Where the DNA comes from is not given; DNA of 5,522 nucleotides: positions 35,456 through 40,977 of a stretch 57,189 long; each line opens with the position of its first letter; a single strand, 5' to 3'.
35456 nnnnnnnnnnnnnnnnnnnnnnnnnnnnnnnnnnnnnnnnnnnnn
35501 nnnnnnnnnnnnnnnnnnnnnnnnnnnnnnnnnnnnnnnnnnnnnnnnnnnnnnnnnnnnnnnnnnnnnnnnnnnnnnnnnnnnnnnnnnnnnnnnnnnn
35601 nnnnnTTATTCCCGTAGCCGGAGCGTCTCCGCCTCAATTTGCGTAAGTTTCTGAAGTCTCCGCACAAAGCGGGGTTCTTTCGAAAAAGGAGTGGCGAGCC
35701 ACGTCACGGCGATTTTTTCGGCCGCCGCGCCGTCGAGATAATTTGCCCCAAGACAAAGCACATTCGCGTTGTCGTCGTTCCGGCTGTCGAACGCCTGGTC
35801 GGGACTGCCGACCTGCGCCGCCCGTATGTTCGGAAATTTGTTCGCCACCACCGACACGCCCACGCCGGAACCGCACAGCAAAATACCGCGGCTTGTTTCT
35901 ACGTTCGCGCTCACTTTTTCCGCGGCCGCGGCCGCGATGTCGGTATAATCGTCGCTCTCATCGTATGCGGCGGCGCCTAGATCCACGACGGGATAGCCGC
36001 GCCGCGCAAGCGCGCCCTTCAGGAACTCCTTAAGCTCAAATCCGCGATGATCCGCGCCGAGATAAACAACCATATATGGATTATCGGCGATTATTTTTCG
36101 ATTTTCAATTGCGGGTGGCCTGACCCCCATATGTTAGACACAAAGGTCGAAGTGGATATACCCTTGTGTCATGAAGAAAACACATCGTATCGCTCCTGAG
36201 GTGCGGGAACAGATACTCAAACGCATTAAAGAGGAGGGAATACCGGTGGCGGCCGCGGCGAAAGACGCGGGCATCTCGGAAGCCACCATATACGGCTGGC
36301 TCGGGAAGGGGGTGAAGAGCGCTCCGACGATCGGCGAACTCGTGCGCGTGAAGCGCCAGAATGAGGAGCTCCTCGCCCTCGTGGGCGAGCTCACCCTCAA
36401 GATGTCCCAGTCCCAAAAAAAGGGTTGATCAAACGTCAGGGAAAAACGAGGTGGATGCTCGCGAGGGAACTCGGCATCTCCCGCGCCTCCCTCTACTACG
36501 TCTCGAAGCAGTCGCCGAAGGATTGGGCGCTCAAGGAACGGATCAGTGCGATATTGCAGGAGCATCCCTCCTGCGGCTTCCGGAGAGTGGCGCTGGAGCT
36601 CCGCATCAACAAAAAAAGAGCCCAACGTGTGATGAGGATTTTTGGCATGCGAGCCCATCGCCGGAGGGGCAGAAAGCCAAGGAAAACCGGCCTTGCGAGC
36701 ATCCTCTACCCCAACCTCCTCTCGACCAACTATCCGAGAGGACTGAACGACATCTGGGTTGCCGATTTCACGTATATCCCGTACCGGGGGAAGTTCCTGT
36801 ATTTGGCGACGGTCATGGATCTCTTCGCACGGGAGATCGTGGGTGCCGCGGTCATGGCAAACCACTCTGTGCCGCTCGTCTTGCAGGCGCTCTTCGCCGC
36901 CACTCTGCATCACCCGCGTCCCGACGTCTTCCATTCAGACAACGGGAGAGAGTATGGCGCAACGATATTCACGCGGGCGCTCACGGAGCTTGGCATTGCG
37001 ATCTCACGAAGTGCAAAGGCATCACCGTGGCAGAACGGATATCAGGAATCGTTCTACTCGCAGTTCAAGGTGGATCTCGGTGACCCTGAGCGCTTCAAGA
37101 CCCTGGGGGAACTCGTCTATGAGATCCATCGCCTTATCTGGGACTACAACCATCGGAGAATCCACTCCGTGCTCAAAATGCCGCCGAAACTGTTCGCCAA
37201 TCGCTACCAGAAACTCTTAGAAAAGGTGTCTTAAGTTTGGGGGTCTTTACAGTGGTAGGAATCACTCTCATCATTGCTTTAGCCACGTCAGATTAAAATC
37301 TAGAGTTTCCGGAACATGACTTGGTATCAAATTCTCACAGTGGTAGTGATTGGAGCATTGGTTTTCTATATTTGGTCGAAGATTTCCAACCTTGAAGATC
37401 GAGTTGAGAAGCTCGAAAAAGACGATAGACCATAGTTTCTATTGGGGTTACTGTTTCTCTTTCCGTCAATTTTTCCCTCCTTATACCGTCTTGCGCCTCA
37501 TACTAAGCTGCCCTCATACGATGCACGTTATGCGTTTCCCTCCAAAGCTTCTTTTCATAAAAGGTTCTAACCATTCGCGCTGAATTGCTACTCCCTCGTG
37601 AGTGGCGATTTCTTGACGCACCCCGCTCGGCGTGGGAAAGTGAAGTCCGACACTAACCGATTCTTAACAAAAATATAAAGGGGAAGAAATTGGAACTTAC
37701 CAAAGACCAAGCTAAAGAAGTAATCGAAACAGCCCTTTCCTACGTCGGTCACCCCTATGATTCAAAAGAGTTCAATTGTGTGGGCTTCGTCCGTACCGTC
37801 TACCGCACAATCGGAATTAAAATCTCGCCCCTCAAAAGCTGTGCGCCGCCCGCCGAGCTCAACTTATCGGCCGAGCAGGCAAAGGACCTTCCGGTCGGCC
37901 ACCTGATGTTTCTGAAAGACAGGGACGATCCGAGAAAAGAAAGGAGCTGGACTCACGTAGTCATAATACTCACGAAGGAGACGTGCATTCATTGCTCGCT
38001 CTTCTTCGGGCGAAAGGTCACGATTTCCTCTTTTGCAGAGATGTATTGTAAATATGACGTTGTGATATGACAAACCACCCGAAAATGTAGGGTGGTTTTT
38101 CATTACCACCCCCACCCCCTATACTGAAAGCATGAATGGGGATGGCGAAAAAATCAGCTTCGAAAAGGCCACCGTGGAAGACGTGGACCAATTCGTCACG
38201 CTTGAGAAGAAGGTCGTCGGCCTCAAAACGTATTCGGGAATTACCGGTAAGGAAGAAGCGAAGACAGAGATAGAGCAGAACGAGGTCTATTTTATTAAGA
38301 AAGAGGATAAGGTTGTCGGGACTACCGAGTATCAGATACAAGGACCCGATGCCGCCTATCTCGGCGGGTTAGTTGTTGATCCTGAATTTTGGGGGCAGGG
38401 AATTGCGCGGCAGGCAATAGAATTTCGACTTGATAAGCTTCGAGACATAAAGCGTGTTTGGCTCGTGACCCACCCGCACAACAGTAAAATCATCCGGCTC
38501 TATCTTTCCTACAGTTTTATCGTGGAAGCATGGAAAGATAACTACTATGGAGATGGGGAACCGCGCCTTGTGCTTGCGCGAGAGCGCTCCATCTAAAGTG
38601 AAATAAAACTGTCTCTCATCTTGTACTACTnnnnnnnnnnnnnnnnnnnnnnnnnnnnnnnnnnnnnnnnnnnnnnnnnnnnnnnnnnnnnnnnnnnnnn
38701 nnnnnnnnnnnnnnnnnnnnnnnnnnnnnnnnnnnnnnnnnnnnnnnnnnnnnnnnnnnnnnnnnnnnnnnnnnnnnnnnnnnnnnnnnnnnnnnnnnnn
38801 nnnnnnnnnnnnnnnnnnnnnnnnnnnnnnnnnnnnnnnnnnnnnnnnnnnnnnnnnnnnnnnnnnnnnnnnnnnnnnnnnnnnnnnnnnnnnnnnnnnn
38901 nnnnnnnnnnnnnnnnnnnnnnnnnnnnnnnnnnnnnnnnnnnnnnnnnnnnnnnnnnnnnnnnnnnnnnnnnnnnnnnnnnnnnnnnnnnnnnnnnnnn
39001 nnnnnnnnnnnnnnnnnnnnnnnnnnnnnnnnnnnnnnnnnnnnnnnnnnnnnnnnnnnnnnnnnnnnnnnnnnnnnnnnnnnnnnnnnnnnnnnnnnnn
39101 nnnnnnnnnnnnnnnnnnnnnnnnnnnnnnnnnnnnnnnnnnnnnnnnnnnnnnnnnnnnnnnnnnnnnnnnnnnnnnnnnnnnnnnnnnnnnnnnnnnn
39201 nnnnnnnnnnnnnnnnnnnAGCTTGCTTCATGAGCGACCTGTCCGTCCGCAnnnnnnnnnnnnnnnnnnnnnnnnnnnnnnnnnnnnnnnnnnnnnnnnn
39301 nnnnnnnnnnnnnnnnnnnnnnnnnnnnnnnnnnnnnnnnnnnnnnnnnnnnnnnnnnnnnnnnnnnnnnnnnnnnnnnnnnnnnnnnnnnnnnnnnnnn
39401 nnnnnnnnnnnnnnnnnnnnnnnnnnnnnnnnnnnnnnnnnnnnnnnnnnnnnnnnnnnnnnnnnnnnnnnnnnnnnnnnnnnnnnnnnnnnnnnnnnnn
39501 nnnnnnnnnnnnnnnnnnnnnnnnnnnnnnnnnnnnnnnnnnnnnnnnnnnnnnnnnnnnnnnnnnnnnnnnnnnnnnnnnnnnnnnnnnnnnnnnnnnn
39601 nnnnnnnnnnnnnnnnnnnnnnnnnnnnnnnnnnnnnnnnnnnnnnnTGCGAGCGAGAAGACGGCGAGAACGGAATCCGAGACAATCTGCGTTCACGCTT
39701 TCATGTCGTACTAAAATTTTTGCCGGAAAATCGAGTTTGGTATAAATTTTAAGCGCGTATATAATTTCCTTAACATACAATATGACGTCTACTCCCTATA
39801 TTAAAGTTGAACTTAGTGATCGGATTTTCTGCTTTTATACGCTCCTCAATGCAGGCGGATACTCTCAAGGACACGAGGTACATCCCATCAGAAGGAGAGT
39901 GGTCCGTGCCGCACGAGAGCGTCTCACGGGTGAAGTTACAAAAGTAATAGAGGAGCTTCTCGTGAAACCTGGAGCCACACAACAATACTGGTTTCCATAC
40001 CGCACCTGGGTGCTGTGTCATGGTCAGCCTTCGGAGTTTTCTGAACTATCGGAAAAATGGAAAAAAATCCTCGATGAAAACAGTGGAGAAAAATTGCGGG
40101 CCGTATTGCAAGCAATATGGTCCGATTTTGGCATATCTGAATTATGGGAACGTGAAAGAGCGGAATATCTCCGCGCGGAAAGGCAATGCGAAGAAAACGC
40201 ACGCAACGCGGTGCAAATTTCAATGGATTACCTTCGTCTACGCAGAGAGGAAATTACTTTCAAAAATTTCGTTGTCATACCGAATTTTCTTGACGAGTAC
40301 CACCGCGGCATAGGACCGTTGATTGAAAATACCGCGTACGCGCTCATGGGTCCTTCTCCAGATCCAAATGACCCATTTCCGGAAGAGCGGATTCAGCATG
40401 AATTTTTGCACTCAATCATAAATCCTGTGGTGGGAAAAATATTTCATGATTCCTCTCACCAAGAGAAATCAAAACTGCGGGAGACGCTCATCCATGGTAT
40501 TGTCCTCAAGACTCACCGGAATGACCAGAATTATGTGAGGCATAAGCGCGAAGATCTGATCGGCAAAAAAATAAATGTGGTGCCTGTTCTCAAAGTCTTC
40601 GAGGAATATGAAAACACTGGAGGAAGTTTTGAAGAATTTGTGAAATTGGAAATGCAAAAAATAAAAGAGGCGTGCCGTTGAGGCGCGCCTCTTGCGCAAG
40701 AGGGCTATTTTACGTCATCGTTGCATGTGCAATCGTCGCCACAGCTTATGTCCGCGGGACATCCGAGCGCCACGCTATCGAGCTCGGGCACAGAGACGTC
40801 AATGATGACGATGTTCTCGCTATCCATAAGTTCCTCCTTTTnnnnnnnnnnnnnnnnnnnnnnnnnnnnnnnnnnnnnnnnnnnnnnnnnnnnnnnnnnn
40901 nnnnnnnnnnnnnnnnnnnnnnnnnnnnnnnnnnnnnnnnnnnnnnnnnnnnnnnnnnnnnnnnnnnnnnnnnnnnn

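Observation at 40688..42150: Unannotated 40-aa Cys/Asp-rich peptide directly behind a radical-SAM/SPASM enzyme: candidate thioether RiPP locus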

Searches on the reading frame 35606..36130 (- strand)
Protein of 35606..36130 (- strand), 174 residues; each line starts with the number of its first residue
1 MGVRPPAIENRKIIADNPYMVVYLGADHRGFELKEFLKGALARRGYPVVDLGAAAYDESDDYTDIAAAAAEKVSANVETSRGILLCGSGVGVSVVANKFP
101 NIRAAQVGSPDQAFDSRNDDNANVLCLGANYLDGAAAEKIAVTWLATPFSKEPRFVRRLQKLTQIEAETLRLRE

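Call 51: search_protein_families(library=ncbifam, proteins=[window:35606-36130:-], max_evalue=0.00001)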
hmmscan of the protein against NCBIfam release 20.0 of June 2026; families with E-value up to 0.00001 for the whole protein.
window:35606-36130:- (174 aa): 11 families
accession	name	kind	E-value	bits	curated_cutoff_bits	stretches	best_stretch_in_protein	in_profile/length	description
NF004051.0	PRK05571.1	subfamily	2.9e-44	150.5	135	1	20-167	2-147/149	ribose-5-phosphate isomerase B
TIGR00689.1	rpiB_lacA_lacB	subfamily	2.5e-38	131.3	88.3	1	22-167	1-144/145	RpiB/LacA/LacB family sugar-phosphate isomerase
TIGR02133.1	RPI_actino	equivalog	1.6e-36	125.4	168.2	1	21-167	2-147/148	ribose-5-phosphate isomerase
TIGR01120.1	rpiB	equivalog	1.2e-30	106.3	138.65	1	22-166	2-143/143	ribose 5-phosphate isomerase B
NF051858.1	EryPhIsonDerIRhiz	equivalog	9.3e-21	74.5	240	1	20-167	1-148/150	D-erythrulose-4-phosphate isomerase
NF006381.0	PRK08622.1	equivalog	4.4e-18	65.7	234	1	20-167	1-146/171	galactose-6-phosphate isomerase subunit LacB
NF006380.0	PRK08621.1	equivalog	7.8e-16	58.7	164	1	20-150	1-127/142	galactose-6-phosphate isomerase subunit LacA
NF009257.0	PRK12613.1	equivalog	5.9e-15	55.6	243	1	20-150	1-126/141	galactose-6-phosphate isomerase subunit LacA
TIGR01119.1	lacB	equivalog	5.7e-13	48.9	312.55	1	20-134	1-113/171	galactose-6-phosphate isomerase subunit LacB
TIGR01118.1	lacA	equivalog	2.4e-11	43.9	181.1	1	20-145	1-122/141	galactose-6-phosphate isomerase subunit LacA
NF009258.0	PRK12615.1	equivalog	4.7e-11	42.9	325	1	21-130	2-109/171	galactose-6-phosphate isomerase subunit LacB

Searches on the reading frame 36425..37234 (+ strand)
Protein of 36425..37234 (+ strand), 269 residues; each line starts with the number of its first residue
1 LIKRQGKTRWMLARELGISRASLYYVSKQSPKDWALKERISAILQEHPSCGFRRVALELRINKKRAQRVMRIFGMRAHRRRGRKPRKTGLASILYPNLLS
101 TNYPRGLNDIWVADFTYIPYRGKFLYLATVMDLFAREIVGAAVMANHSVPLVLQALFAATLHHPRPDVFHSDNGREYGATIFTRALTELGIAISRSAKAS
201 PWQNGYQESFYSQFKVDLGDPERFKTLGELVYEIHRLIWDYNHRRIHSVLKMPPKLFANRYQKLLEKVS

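Call 51: search_protein_families(library=ncbifam, proteins=[window:36425-37234:+], max_evalue=0.00001)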
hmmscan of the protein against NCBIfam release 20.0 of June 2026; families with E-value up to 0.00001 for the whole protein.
window:36425-37234:+ (269 aa): 2 families
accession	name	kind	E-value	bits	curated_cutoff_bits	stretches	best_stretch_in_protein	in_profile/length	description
NF033516.0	transpos_IS3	equivalog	4e-60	204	160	1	12-252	106-362/369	IS3 family transposase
NF033577.2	transpos_IS481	equivalog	6.3e-22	78.4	224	1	35-252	62-277/284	IS481 family transposase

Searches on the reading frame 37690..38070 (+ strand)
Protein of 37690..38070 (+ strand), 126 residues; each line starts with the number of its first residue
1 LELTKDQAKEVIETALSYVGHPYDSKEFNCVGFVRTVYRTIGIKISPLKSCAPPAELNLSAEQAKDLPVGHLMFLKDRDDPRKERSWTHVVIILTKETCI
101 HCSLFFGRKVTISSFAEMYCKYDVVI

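Call 51: search_protein_families(library=ncbifam, proteins=[window:37690-38070:+], max_evalue=0.00001)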
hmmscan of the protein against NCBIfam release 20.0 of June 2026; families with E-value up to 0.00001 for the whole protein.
window:37690-38070:+ (126 aa): 0 families

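Call 56: search_protein_families(library=pfam, proteins=[window:37690-38070:+], max_evalue=0.01)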
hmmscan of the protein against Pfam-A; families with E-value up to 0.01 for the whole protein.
window:37690-38070:+ (126 aa): 2 families
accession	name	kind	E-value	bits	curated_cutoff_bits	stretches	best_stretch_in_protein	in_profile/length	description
PF00877.26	NLPC_P60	-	1e-07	32.3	23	1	25-124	11-100/105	NlpC/P60 family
PF05708.18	Peptidase_C92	-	0.0038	17.7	27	0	3-49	76-129/166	Permuted papain-like amidase enzyme, YaeF/YiiX, C92 family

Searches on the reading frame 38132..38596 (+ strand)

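Call 51: search_protein_families(library=ncbifam, proteins=[window:38132-38596:+], max_evalue=0.00001)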
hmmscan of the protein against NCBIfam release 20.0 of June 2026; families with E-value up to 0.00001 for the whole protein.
window:38132-38596:+ (154 aa): 3 families
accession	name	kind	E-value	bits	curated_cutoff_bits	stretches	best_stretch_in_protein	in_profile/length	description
TIGR01575.1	rimI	equivalog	2.6e-08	34.1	86.4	1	46-143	28-126/132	ribosomal protein S18-alanine N-acetyltransferase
NF005840.0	PRK07757.1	equivalog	7.4e-06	26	154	1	7-110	2-104/153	N-acetyltransferase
NF007025.1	PRK09491.1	equivalog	9.2e-06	25.7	173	0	55-141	44-131/145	ribosomal protein S18-alanine N-acetyltransferase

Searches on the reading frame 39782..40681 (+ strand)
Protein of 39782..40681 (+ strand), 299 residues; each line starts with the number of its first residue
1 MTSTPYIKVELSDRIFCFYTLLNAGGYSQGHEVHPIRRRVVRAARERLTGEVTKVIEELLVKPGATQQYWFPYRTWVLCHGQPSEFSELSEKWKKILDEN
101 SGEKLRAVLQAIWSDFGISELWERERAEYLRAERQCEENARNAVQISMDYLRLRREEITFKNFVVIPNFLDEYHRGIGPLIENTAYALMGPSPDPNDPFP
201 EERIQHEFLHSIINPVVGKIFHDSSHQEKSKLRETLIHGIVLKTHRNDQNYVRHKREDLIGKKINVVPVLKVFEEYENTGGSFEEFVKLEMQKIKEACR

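Call 3: search_protein_families(library=ncbifam, proteins=[window:39782-40681:+], max_evalue=1)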
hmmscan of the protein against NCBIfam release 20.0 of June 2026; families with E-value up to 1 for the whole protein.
window:39782-40681:+ (299 aa): 0 families

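Call 4: search_protein_families(library=pfam, proteins=[window:39782-40681:+], max_evalue=1)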
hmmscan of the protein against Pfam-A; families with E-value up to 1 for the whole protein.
window:39782-40681:+ (299 aa): 0 families
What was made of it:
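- The window protein itself gives no Pfam hit (call 4).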

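Call 20: find_homologous_proteins(query=window:39782-40681:+, max_evalue=0.001)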
Query window:39782-40681:+ (299 aa): 20 proteins with E <= 0.001 among 1359 candidates.
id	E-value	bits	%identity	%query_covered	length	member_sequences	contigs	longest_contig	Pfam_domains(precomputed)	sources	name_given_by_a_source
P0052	1.1e-201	687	100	100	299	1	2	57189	-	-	-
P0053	1.9e-112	394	57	98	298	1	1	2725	-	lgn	-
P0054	6.8e-111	388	56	98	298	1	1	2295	-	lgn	-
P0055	2.1e-110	387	56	98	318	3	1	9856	-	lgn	-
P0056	3.0e-110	386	57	98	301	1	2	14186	-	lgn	-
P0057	1.4e-79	286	45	98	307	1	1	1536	-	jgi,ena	-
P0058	1.2e-72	263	42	98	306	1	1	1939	-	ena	-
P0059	3.3e-71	258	41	98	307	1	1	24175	-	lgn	-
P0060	1.3e-70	256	47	81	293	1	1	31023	-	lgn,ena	-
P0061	1.0e-69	253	41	98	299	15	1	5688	-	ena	-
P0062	2.2e-67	246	44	98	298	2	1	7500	-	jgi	-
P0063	4.7e-67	245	41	95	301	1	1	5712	-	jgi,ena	-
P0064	1.3e-66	243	38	93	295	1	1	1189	-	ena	-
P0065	2.3e-63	232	40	94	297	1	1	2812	-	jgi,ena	-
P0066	1.2e-62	230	41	94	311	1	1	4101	-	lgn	-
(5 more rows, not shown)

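Call 23: search_protein_families(library=pfam, alignment_id=A2, max_evalue=10)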
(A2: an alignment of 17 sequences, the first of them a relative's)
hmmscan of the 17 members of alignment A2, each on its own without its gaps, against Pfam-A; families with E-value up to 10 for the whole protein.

A. member 1, P0052 (299 aa): 0 families

B. families by the number of members that match (of 17 scanned): 9 families
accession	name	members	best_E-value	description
PF16286.10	DUF4932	10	9e-07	Domain of unknown function (DUF4932)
PF12789.12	PTR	1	0.029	Phage tail repeat like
PF23202.1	PAH_ZNF598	1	0.051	ZNF598 PAH domain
PF25639.1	DUF7943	1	0.057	Domain of unknown function (DUF7943)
PF00042.28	Globin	1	0.084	Globin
PF09516.16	RE_CfrBI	1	0.13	CfrBI restriction endonuclease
PF06780.16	Erp_C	1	0.24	Erp protein C-terminus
PF11667.14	DUF3267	1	0.83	Putative zincin peptidase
PF19754.4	DUF6241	1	6.1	Family of unknown function (DUF6241)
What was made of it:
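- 39782..40681 (+): Convergent 299-aa HExxH...E protein (zincin-like, distantly DUF4932-like). Proposed leader peptidase. Ten of the 17 weakly match PF16286 DUF4932, best E 9e-7 (call 23).
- On Gluzincin-type zinc metallopeptidase (clan MA): The DUF4932 hits are weak (call 23).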

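Call 28: predict_structure(alignment_id=A2)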
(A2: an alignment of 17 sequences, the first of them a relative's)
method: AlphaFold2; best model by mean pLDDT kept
length: 299 residues; sequences in the alignment: 17
mean_pLDDT: 91.8   pTM: 0.90
mean pLDDT of the five models: 91.8, 91.6, 91.5, 89.6, 89.2
residues with pLDDT >= 90: 245; 70-90: 42; 50-70: 10; < 50: 2
segments of 3 or more residues with pLDDT < 50: none
pLDDT, mean of each block of 10 residues (from residue 1): 82 97 82 87 93 90 62 94 95 92 95 96 95 96 97 91 96 82 94 92 97 95 94 97 96 94 92 94 95 94
secondary structure, 60 per line:
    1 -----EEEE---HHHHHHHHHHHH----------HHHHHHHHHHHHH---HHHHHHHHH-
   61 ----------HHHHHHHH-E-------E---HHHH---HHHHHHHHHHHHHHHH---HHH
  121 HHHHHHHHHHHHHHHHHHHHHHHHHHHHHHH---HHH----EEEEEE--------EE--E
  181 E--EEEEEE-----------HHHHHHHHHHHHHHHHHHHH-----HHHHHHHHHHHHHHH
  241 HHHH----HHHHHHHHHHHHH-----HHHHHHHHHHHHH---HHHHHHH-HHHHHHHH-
elements in order: E6-9 H13-24 H35-47 H51-59 H71-78 H92-95 H99-114 H118-151 E162-167 E184-189 H201-220 H226-244 H249-261 H267-279 H283-289 H291-298
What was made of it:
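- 39782..40681 (+): The AF2 model (pLDDT 91.8) has two strands, then the HExxH helix, then the helix carrying E234 (call 28).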

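Call 37: fold_search(model_id=the predicted structure, library=pdb)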
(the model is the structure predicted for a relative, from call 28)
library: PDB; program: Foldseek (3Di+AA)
matches with E <= 10: 78; with E <= 0.001: 0
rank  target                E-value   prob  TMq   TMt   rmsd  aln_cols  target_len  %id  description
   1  7xyo_A                4.5e-01  0.51  0.30  0.19   7.9       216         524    7  Crystal Structure of a M61 aminopeptidase family member from Myxococcus fulvus (released 2023-06-07)
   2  7unj_A                4.8e-01  0.10  0.15  0.19  18.3       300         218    9  De novo designed chlorophyll dimer protein with Zn pheophorbide a methyl ester matching geometry of purple bacterial s (released 2023-04-19)
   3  4ger_A                5.0e-01  0.63  0.24  0.24   5.2       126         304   12  Crystal structure of Gentlyase, the neutral metalloprotease of Paenibacillus polymyxa (released 2013-01-02)
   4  7xyo_B                5.0e-01  0.63  0.25  0.15   4.7       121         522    7  Crystal Structure of a M61 aminopeptidase family member from Myxococcus fulvus (released 2023-06-07)
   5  1bqb                  7.9e-01  0.60  0.26  0.26   4.6       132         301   10  AUREOLYSIN, STAPHYLOCOCCUS AUREUS METALLOPROTEINASE (released 1999-01-13)
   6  7upp_B                7.9e-01  0.05  0.13  0.13  21.2       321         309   12  Crystal structure of designed heterotrimeric assembly DHT03_2arm_A21/B21/C long (released 2022-12-14)
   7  8x5t_A                1.3e+00  0.06  0.10  0.14   8.5        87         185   16  Crystal structure of Thermus thermophilus peptidyl-tRNA hydrolase in complex with adenosine 5'-monophosphate (released 2024-11-20)
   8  3beh_B                1.5e+00  0.06  0.14  0.17  16.9       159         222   12  Structure of a Bacterial Cyclic Nucleotide Regulated Ion Channel (released 2008-01-15)
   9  6j7x_A                1.8e+00  0.08  0.13  0.13  12.9       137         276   14  Complex of GGTaseIII, farnesyl-Ykt6, and GGPP (released 2020-01-22)
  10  7bux_A                2.3e+00  0.06  0.20  0.19  16.9       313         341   12  Eucommia ulmoides FPS1 (released 2021-02-17)
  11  6fuf_A                2.6e+00  0.02  0.12  0.12  19.5       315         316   12  Crystal structure of the rhodopsin-mini-Go complex (released 2018-10-03)
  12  7upp_A                2.7e+00  0.03  0.15  0.14  18.9       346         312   10  Crystal structure of designed heterotrimeric assembly DHT03_2arm_A21/B21/C long (released 2022-12-14)
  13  6ek4_B                2.7e+00  0.02  0.11  0.11  35.0       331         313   10  PaxB from Photorhabdus luminescens (released 2018-05-16)
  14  4hg6_B                3.0e+00  0.10  0.11  0.05   3.6        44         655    9  Structure of a cellulose synthase - cellulose translocation intermediate (released 2012-12-19)
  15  9k2v_A                3.0e+00  0.05  0.16  0.06  23.5       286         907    8  Cyanophage A4 pre-ejectosome (released 2025-04-09)
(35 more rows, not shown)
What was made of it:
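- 39782..40681 (+): The best PDB fold matches are weak, to M61 and thermolysin-like proteases (call 37).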

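Call 72: search_protein_families(library=padloc, proteins=[window:39782-40681:+], max_evalue=0.01)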
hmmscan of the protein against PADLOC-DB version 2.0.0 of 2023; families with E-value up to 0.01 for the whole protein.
window:39782-40681:+ (299 aa): 0 families

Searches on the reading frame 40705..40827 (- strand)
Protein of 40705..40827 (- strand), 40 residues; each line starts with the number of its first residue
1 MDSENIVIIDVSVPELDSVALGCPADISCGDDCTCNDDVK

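Call 3: search_protein_families(library=ncbifam, proteins=[window:40705-40827:-], max_evalue=1)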
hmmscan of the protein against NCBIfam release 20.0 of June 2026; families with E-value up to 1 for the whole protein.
window:40705-40827:- (40 aa): 0 families

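Call 4: search_protein_families(library=pfam, proteins=[window:40705-40827:-], max_evalue=1)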
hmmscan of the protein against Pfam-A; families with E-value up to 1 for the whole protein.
window:40705-40827:- (40 aa): 0 families

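Call 40: find_homologous_proteins(query=A3, max_evalue=10)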
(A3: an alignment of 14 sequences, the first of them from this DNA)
Query A3 (14 sequences) (40 aa, profile of the alignment): 48 proteins with E <= 10 among 1282 candidates.
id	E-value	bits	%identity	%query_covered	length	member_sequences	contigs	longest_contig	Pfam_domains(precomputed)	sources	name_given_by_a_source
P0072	8.5e-16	75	62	85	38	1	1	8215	-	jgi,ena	-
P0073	1.8e-15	74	49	88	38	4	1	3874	-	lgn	-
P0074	2.6e-15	74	53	90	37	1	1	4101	-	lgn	-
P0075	4.5e-15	73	57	93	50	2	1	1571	-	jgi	-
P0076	8.4e-15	72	57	93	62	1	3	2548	-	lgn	-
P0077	9.6e-15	72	49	88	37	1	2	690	-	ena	-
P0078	1.6e-14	71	43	85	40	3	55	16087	-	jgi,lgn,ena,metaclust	metaclust:\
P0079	3.2e-14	70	50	90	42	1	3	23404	-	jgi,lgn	jgi:hypothetical protein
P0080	1.1e-13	68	75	40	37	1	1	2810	-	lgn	-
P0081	2.2e-13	67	100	100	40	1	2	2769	-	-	-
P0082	2.2e-13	67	50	88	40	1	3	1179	-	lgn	-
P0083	2.6e-13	67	53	90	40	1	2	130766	-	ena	-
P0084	3.6e-13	67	63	100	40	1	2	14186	-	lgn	-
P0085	4.9e-13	66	53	83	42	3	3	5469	-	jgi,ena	-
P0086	6.5e-13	66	54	85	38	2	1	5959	-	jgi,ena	-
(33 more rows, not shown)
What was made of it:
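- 40705..40827 (-): Precursor peptide gene, 40 aa plus stop. The leader is roughly residues 1-22 (40762-40827; the exact leader/core boundary is my inference). The core is residues 23-40, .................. (40708-40761). The profile search reaches E 8.5e-16 in 5.8 billion proteins (call 40).
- Checked: A profile of the peptide finds about 40 unnamed 37-62-aa proteins among 5.8 billion, with E-values down to 8.5e-16 (call 40).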

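Call 75: search_protein_representatives(alignment_id=A5)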
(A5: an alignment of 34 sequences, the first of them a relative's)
Query: 34 sequences, 39 profile positions. Proteins with E-value up to 0.001 (for the whole library): 27; up to 1e-10: 12; up to 1e-30: 0. The best 27 are listed.
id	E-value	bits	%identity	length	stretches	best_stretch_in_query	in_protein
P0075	5.0e-14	67.8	-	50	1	1-38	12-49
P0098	2.3e-13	65.7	-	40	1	2-38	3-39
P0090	2.4e-13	65.6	-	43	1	2-38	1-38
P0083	3.3e-13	65.2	-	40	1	1-38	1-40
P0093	6.0e-13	64.4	-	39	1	1-38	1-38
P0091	1.3e-12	63.3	-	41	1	4-38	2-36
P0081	1.3e-12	63.3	-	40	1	2-38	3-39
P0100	4.1e-12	61.7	-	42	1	2-38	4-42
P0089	4.5e-12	61.6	-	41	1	2-37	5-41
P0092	1.1e-11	60.3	-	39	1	1-38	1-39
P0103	1.3e-11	60.1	-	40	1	2-38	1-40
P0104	4.2e-11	58.5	-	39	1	1-37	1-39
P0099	2.8e-10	55.9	-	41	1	2-37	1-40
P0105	7.0e-10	54.6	-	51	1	4-38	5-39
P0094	2.7e-09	52.7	-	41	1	2-39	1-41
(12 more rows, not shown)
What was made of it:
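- Checked: An exhaustive HMM search finds 27 representatives at E <= 0.001 among 1.84 billion; about 23 of them are short peptides (call 75).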
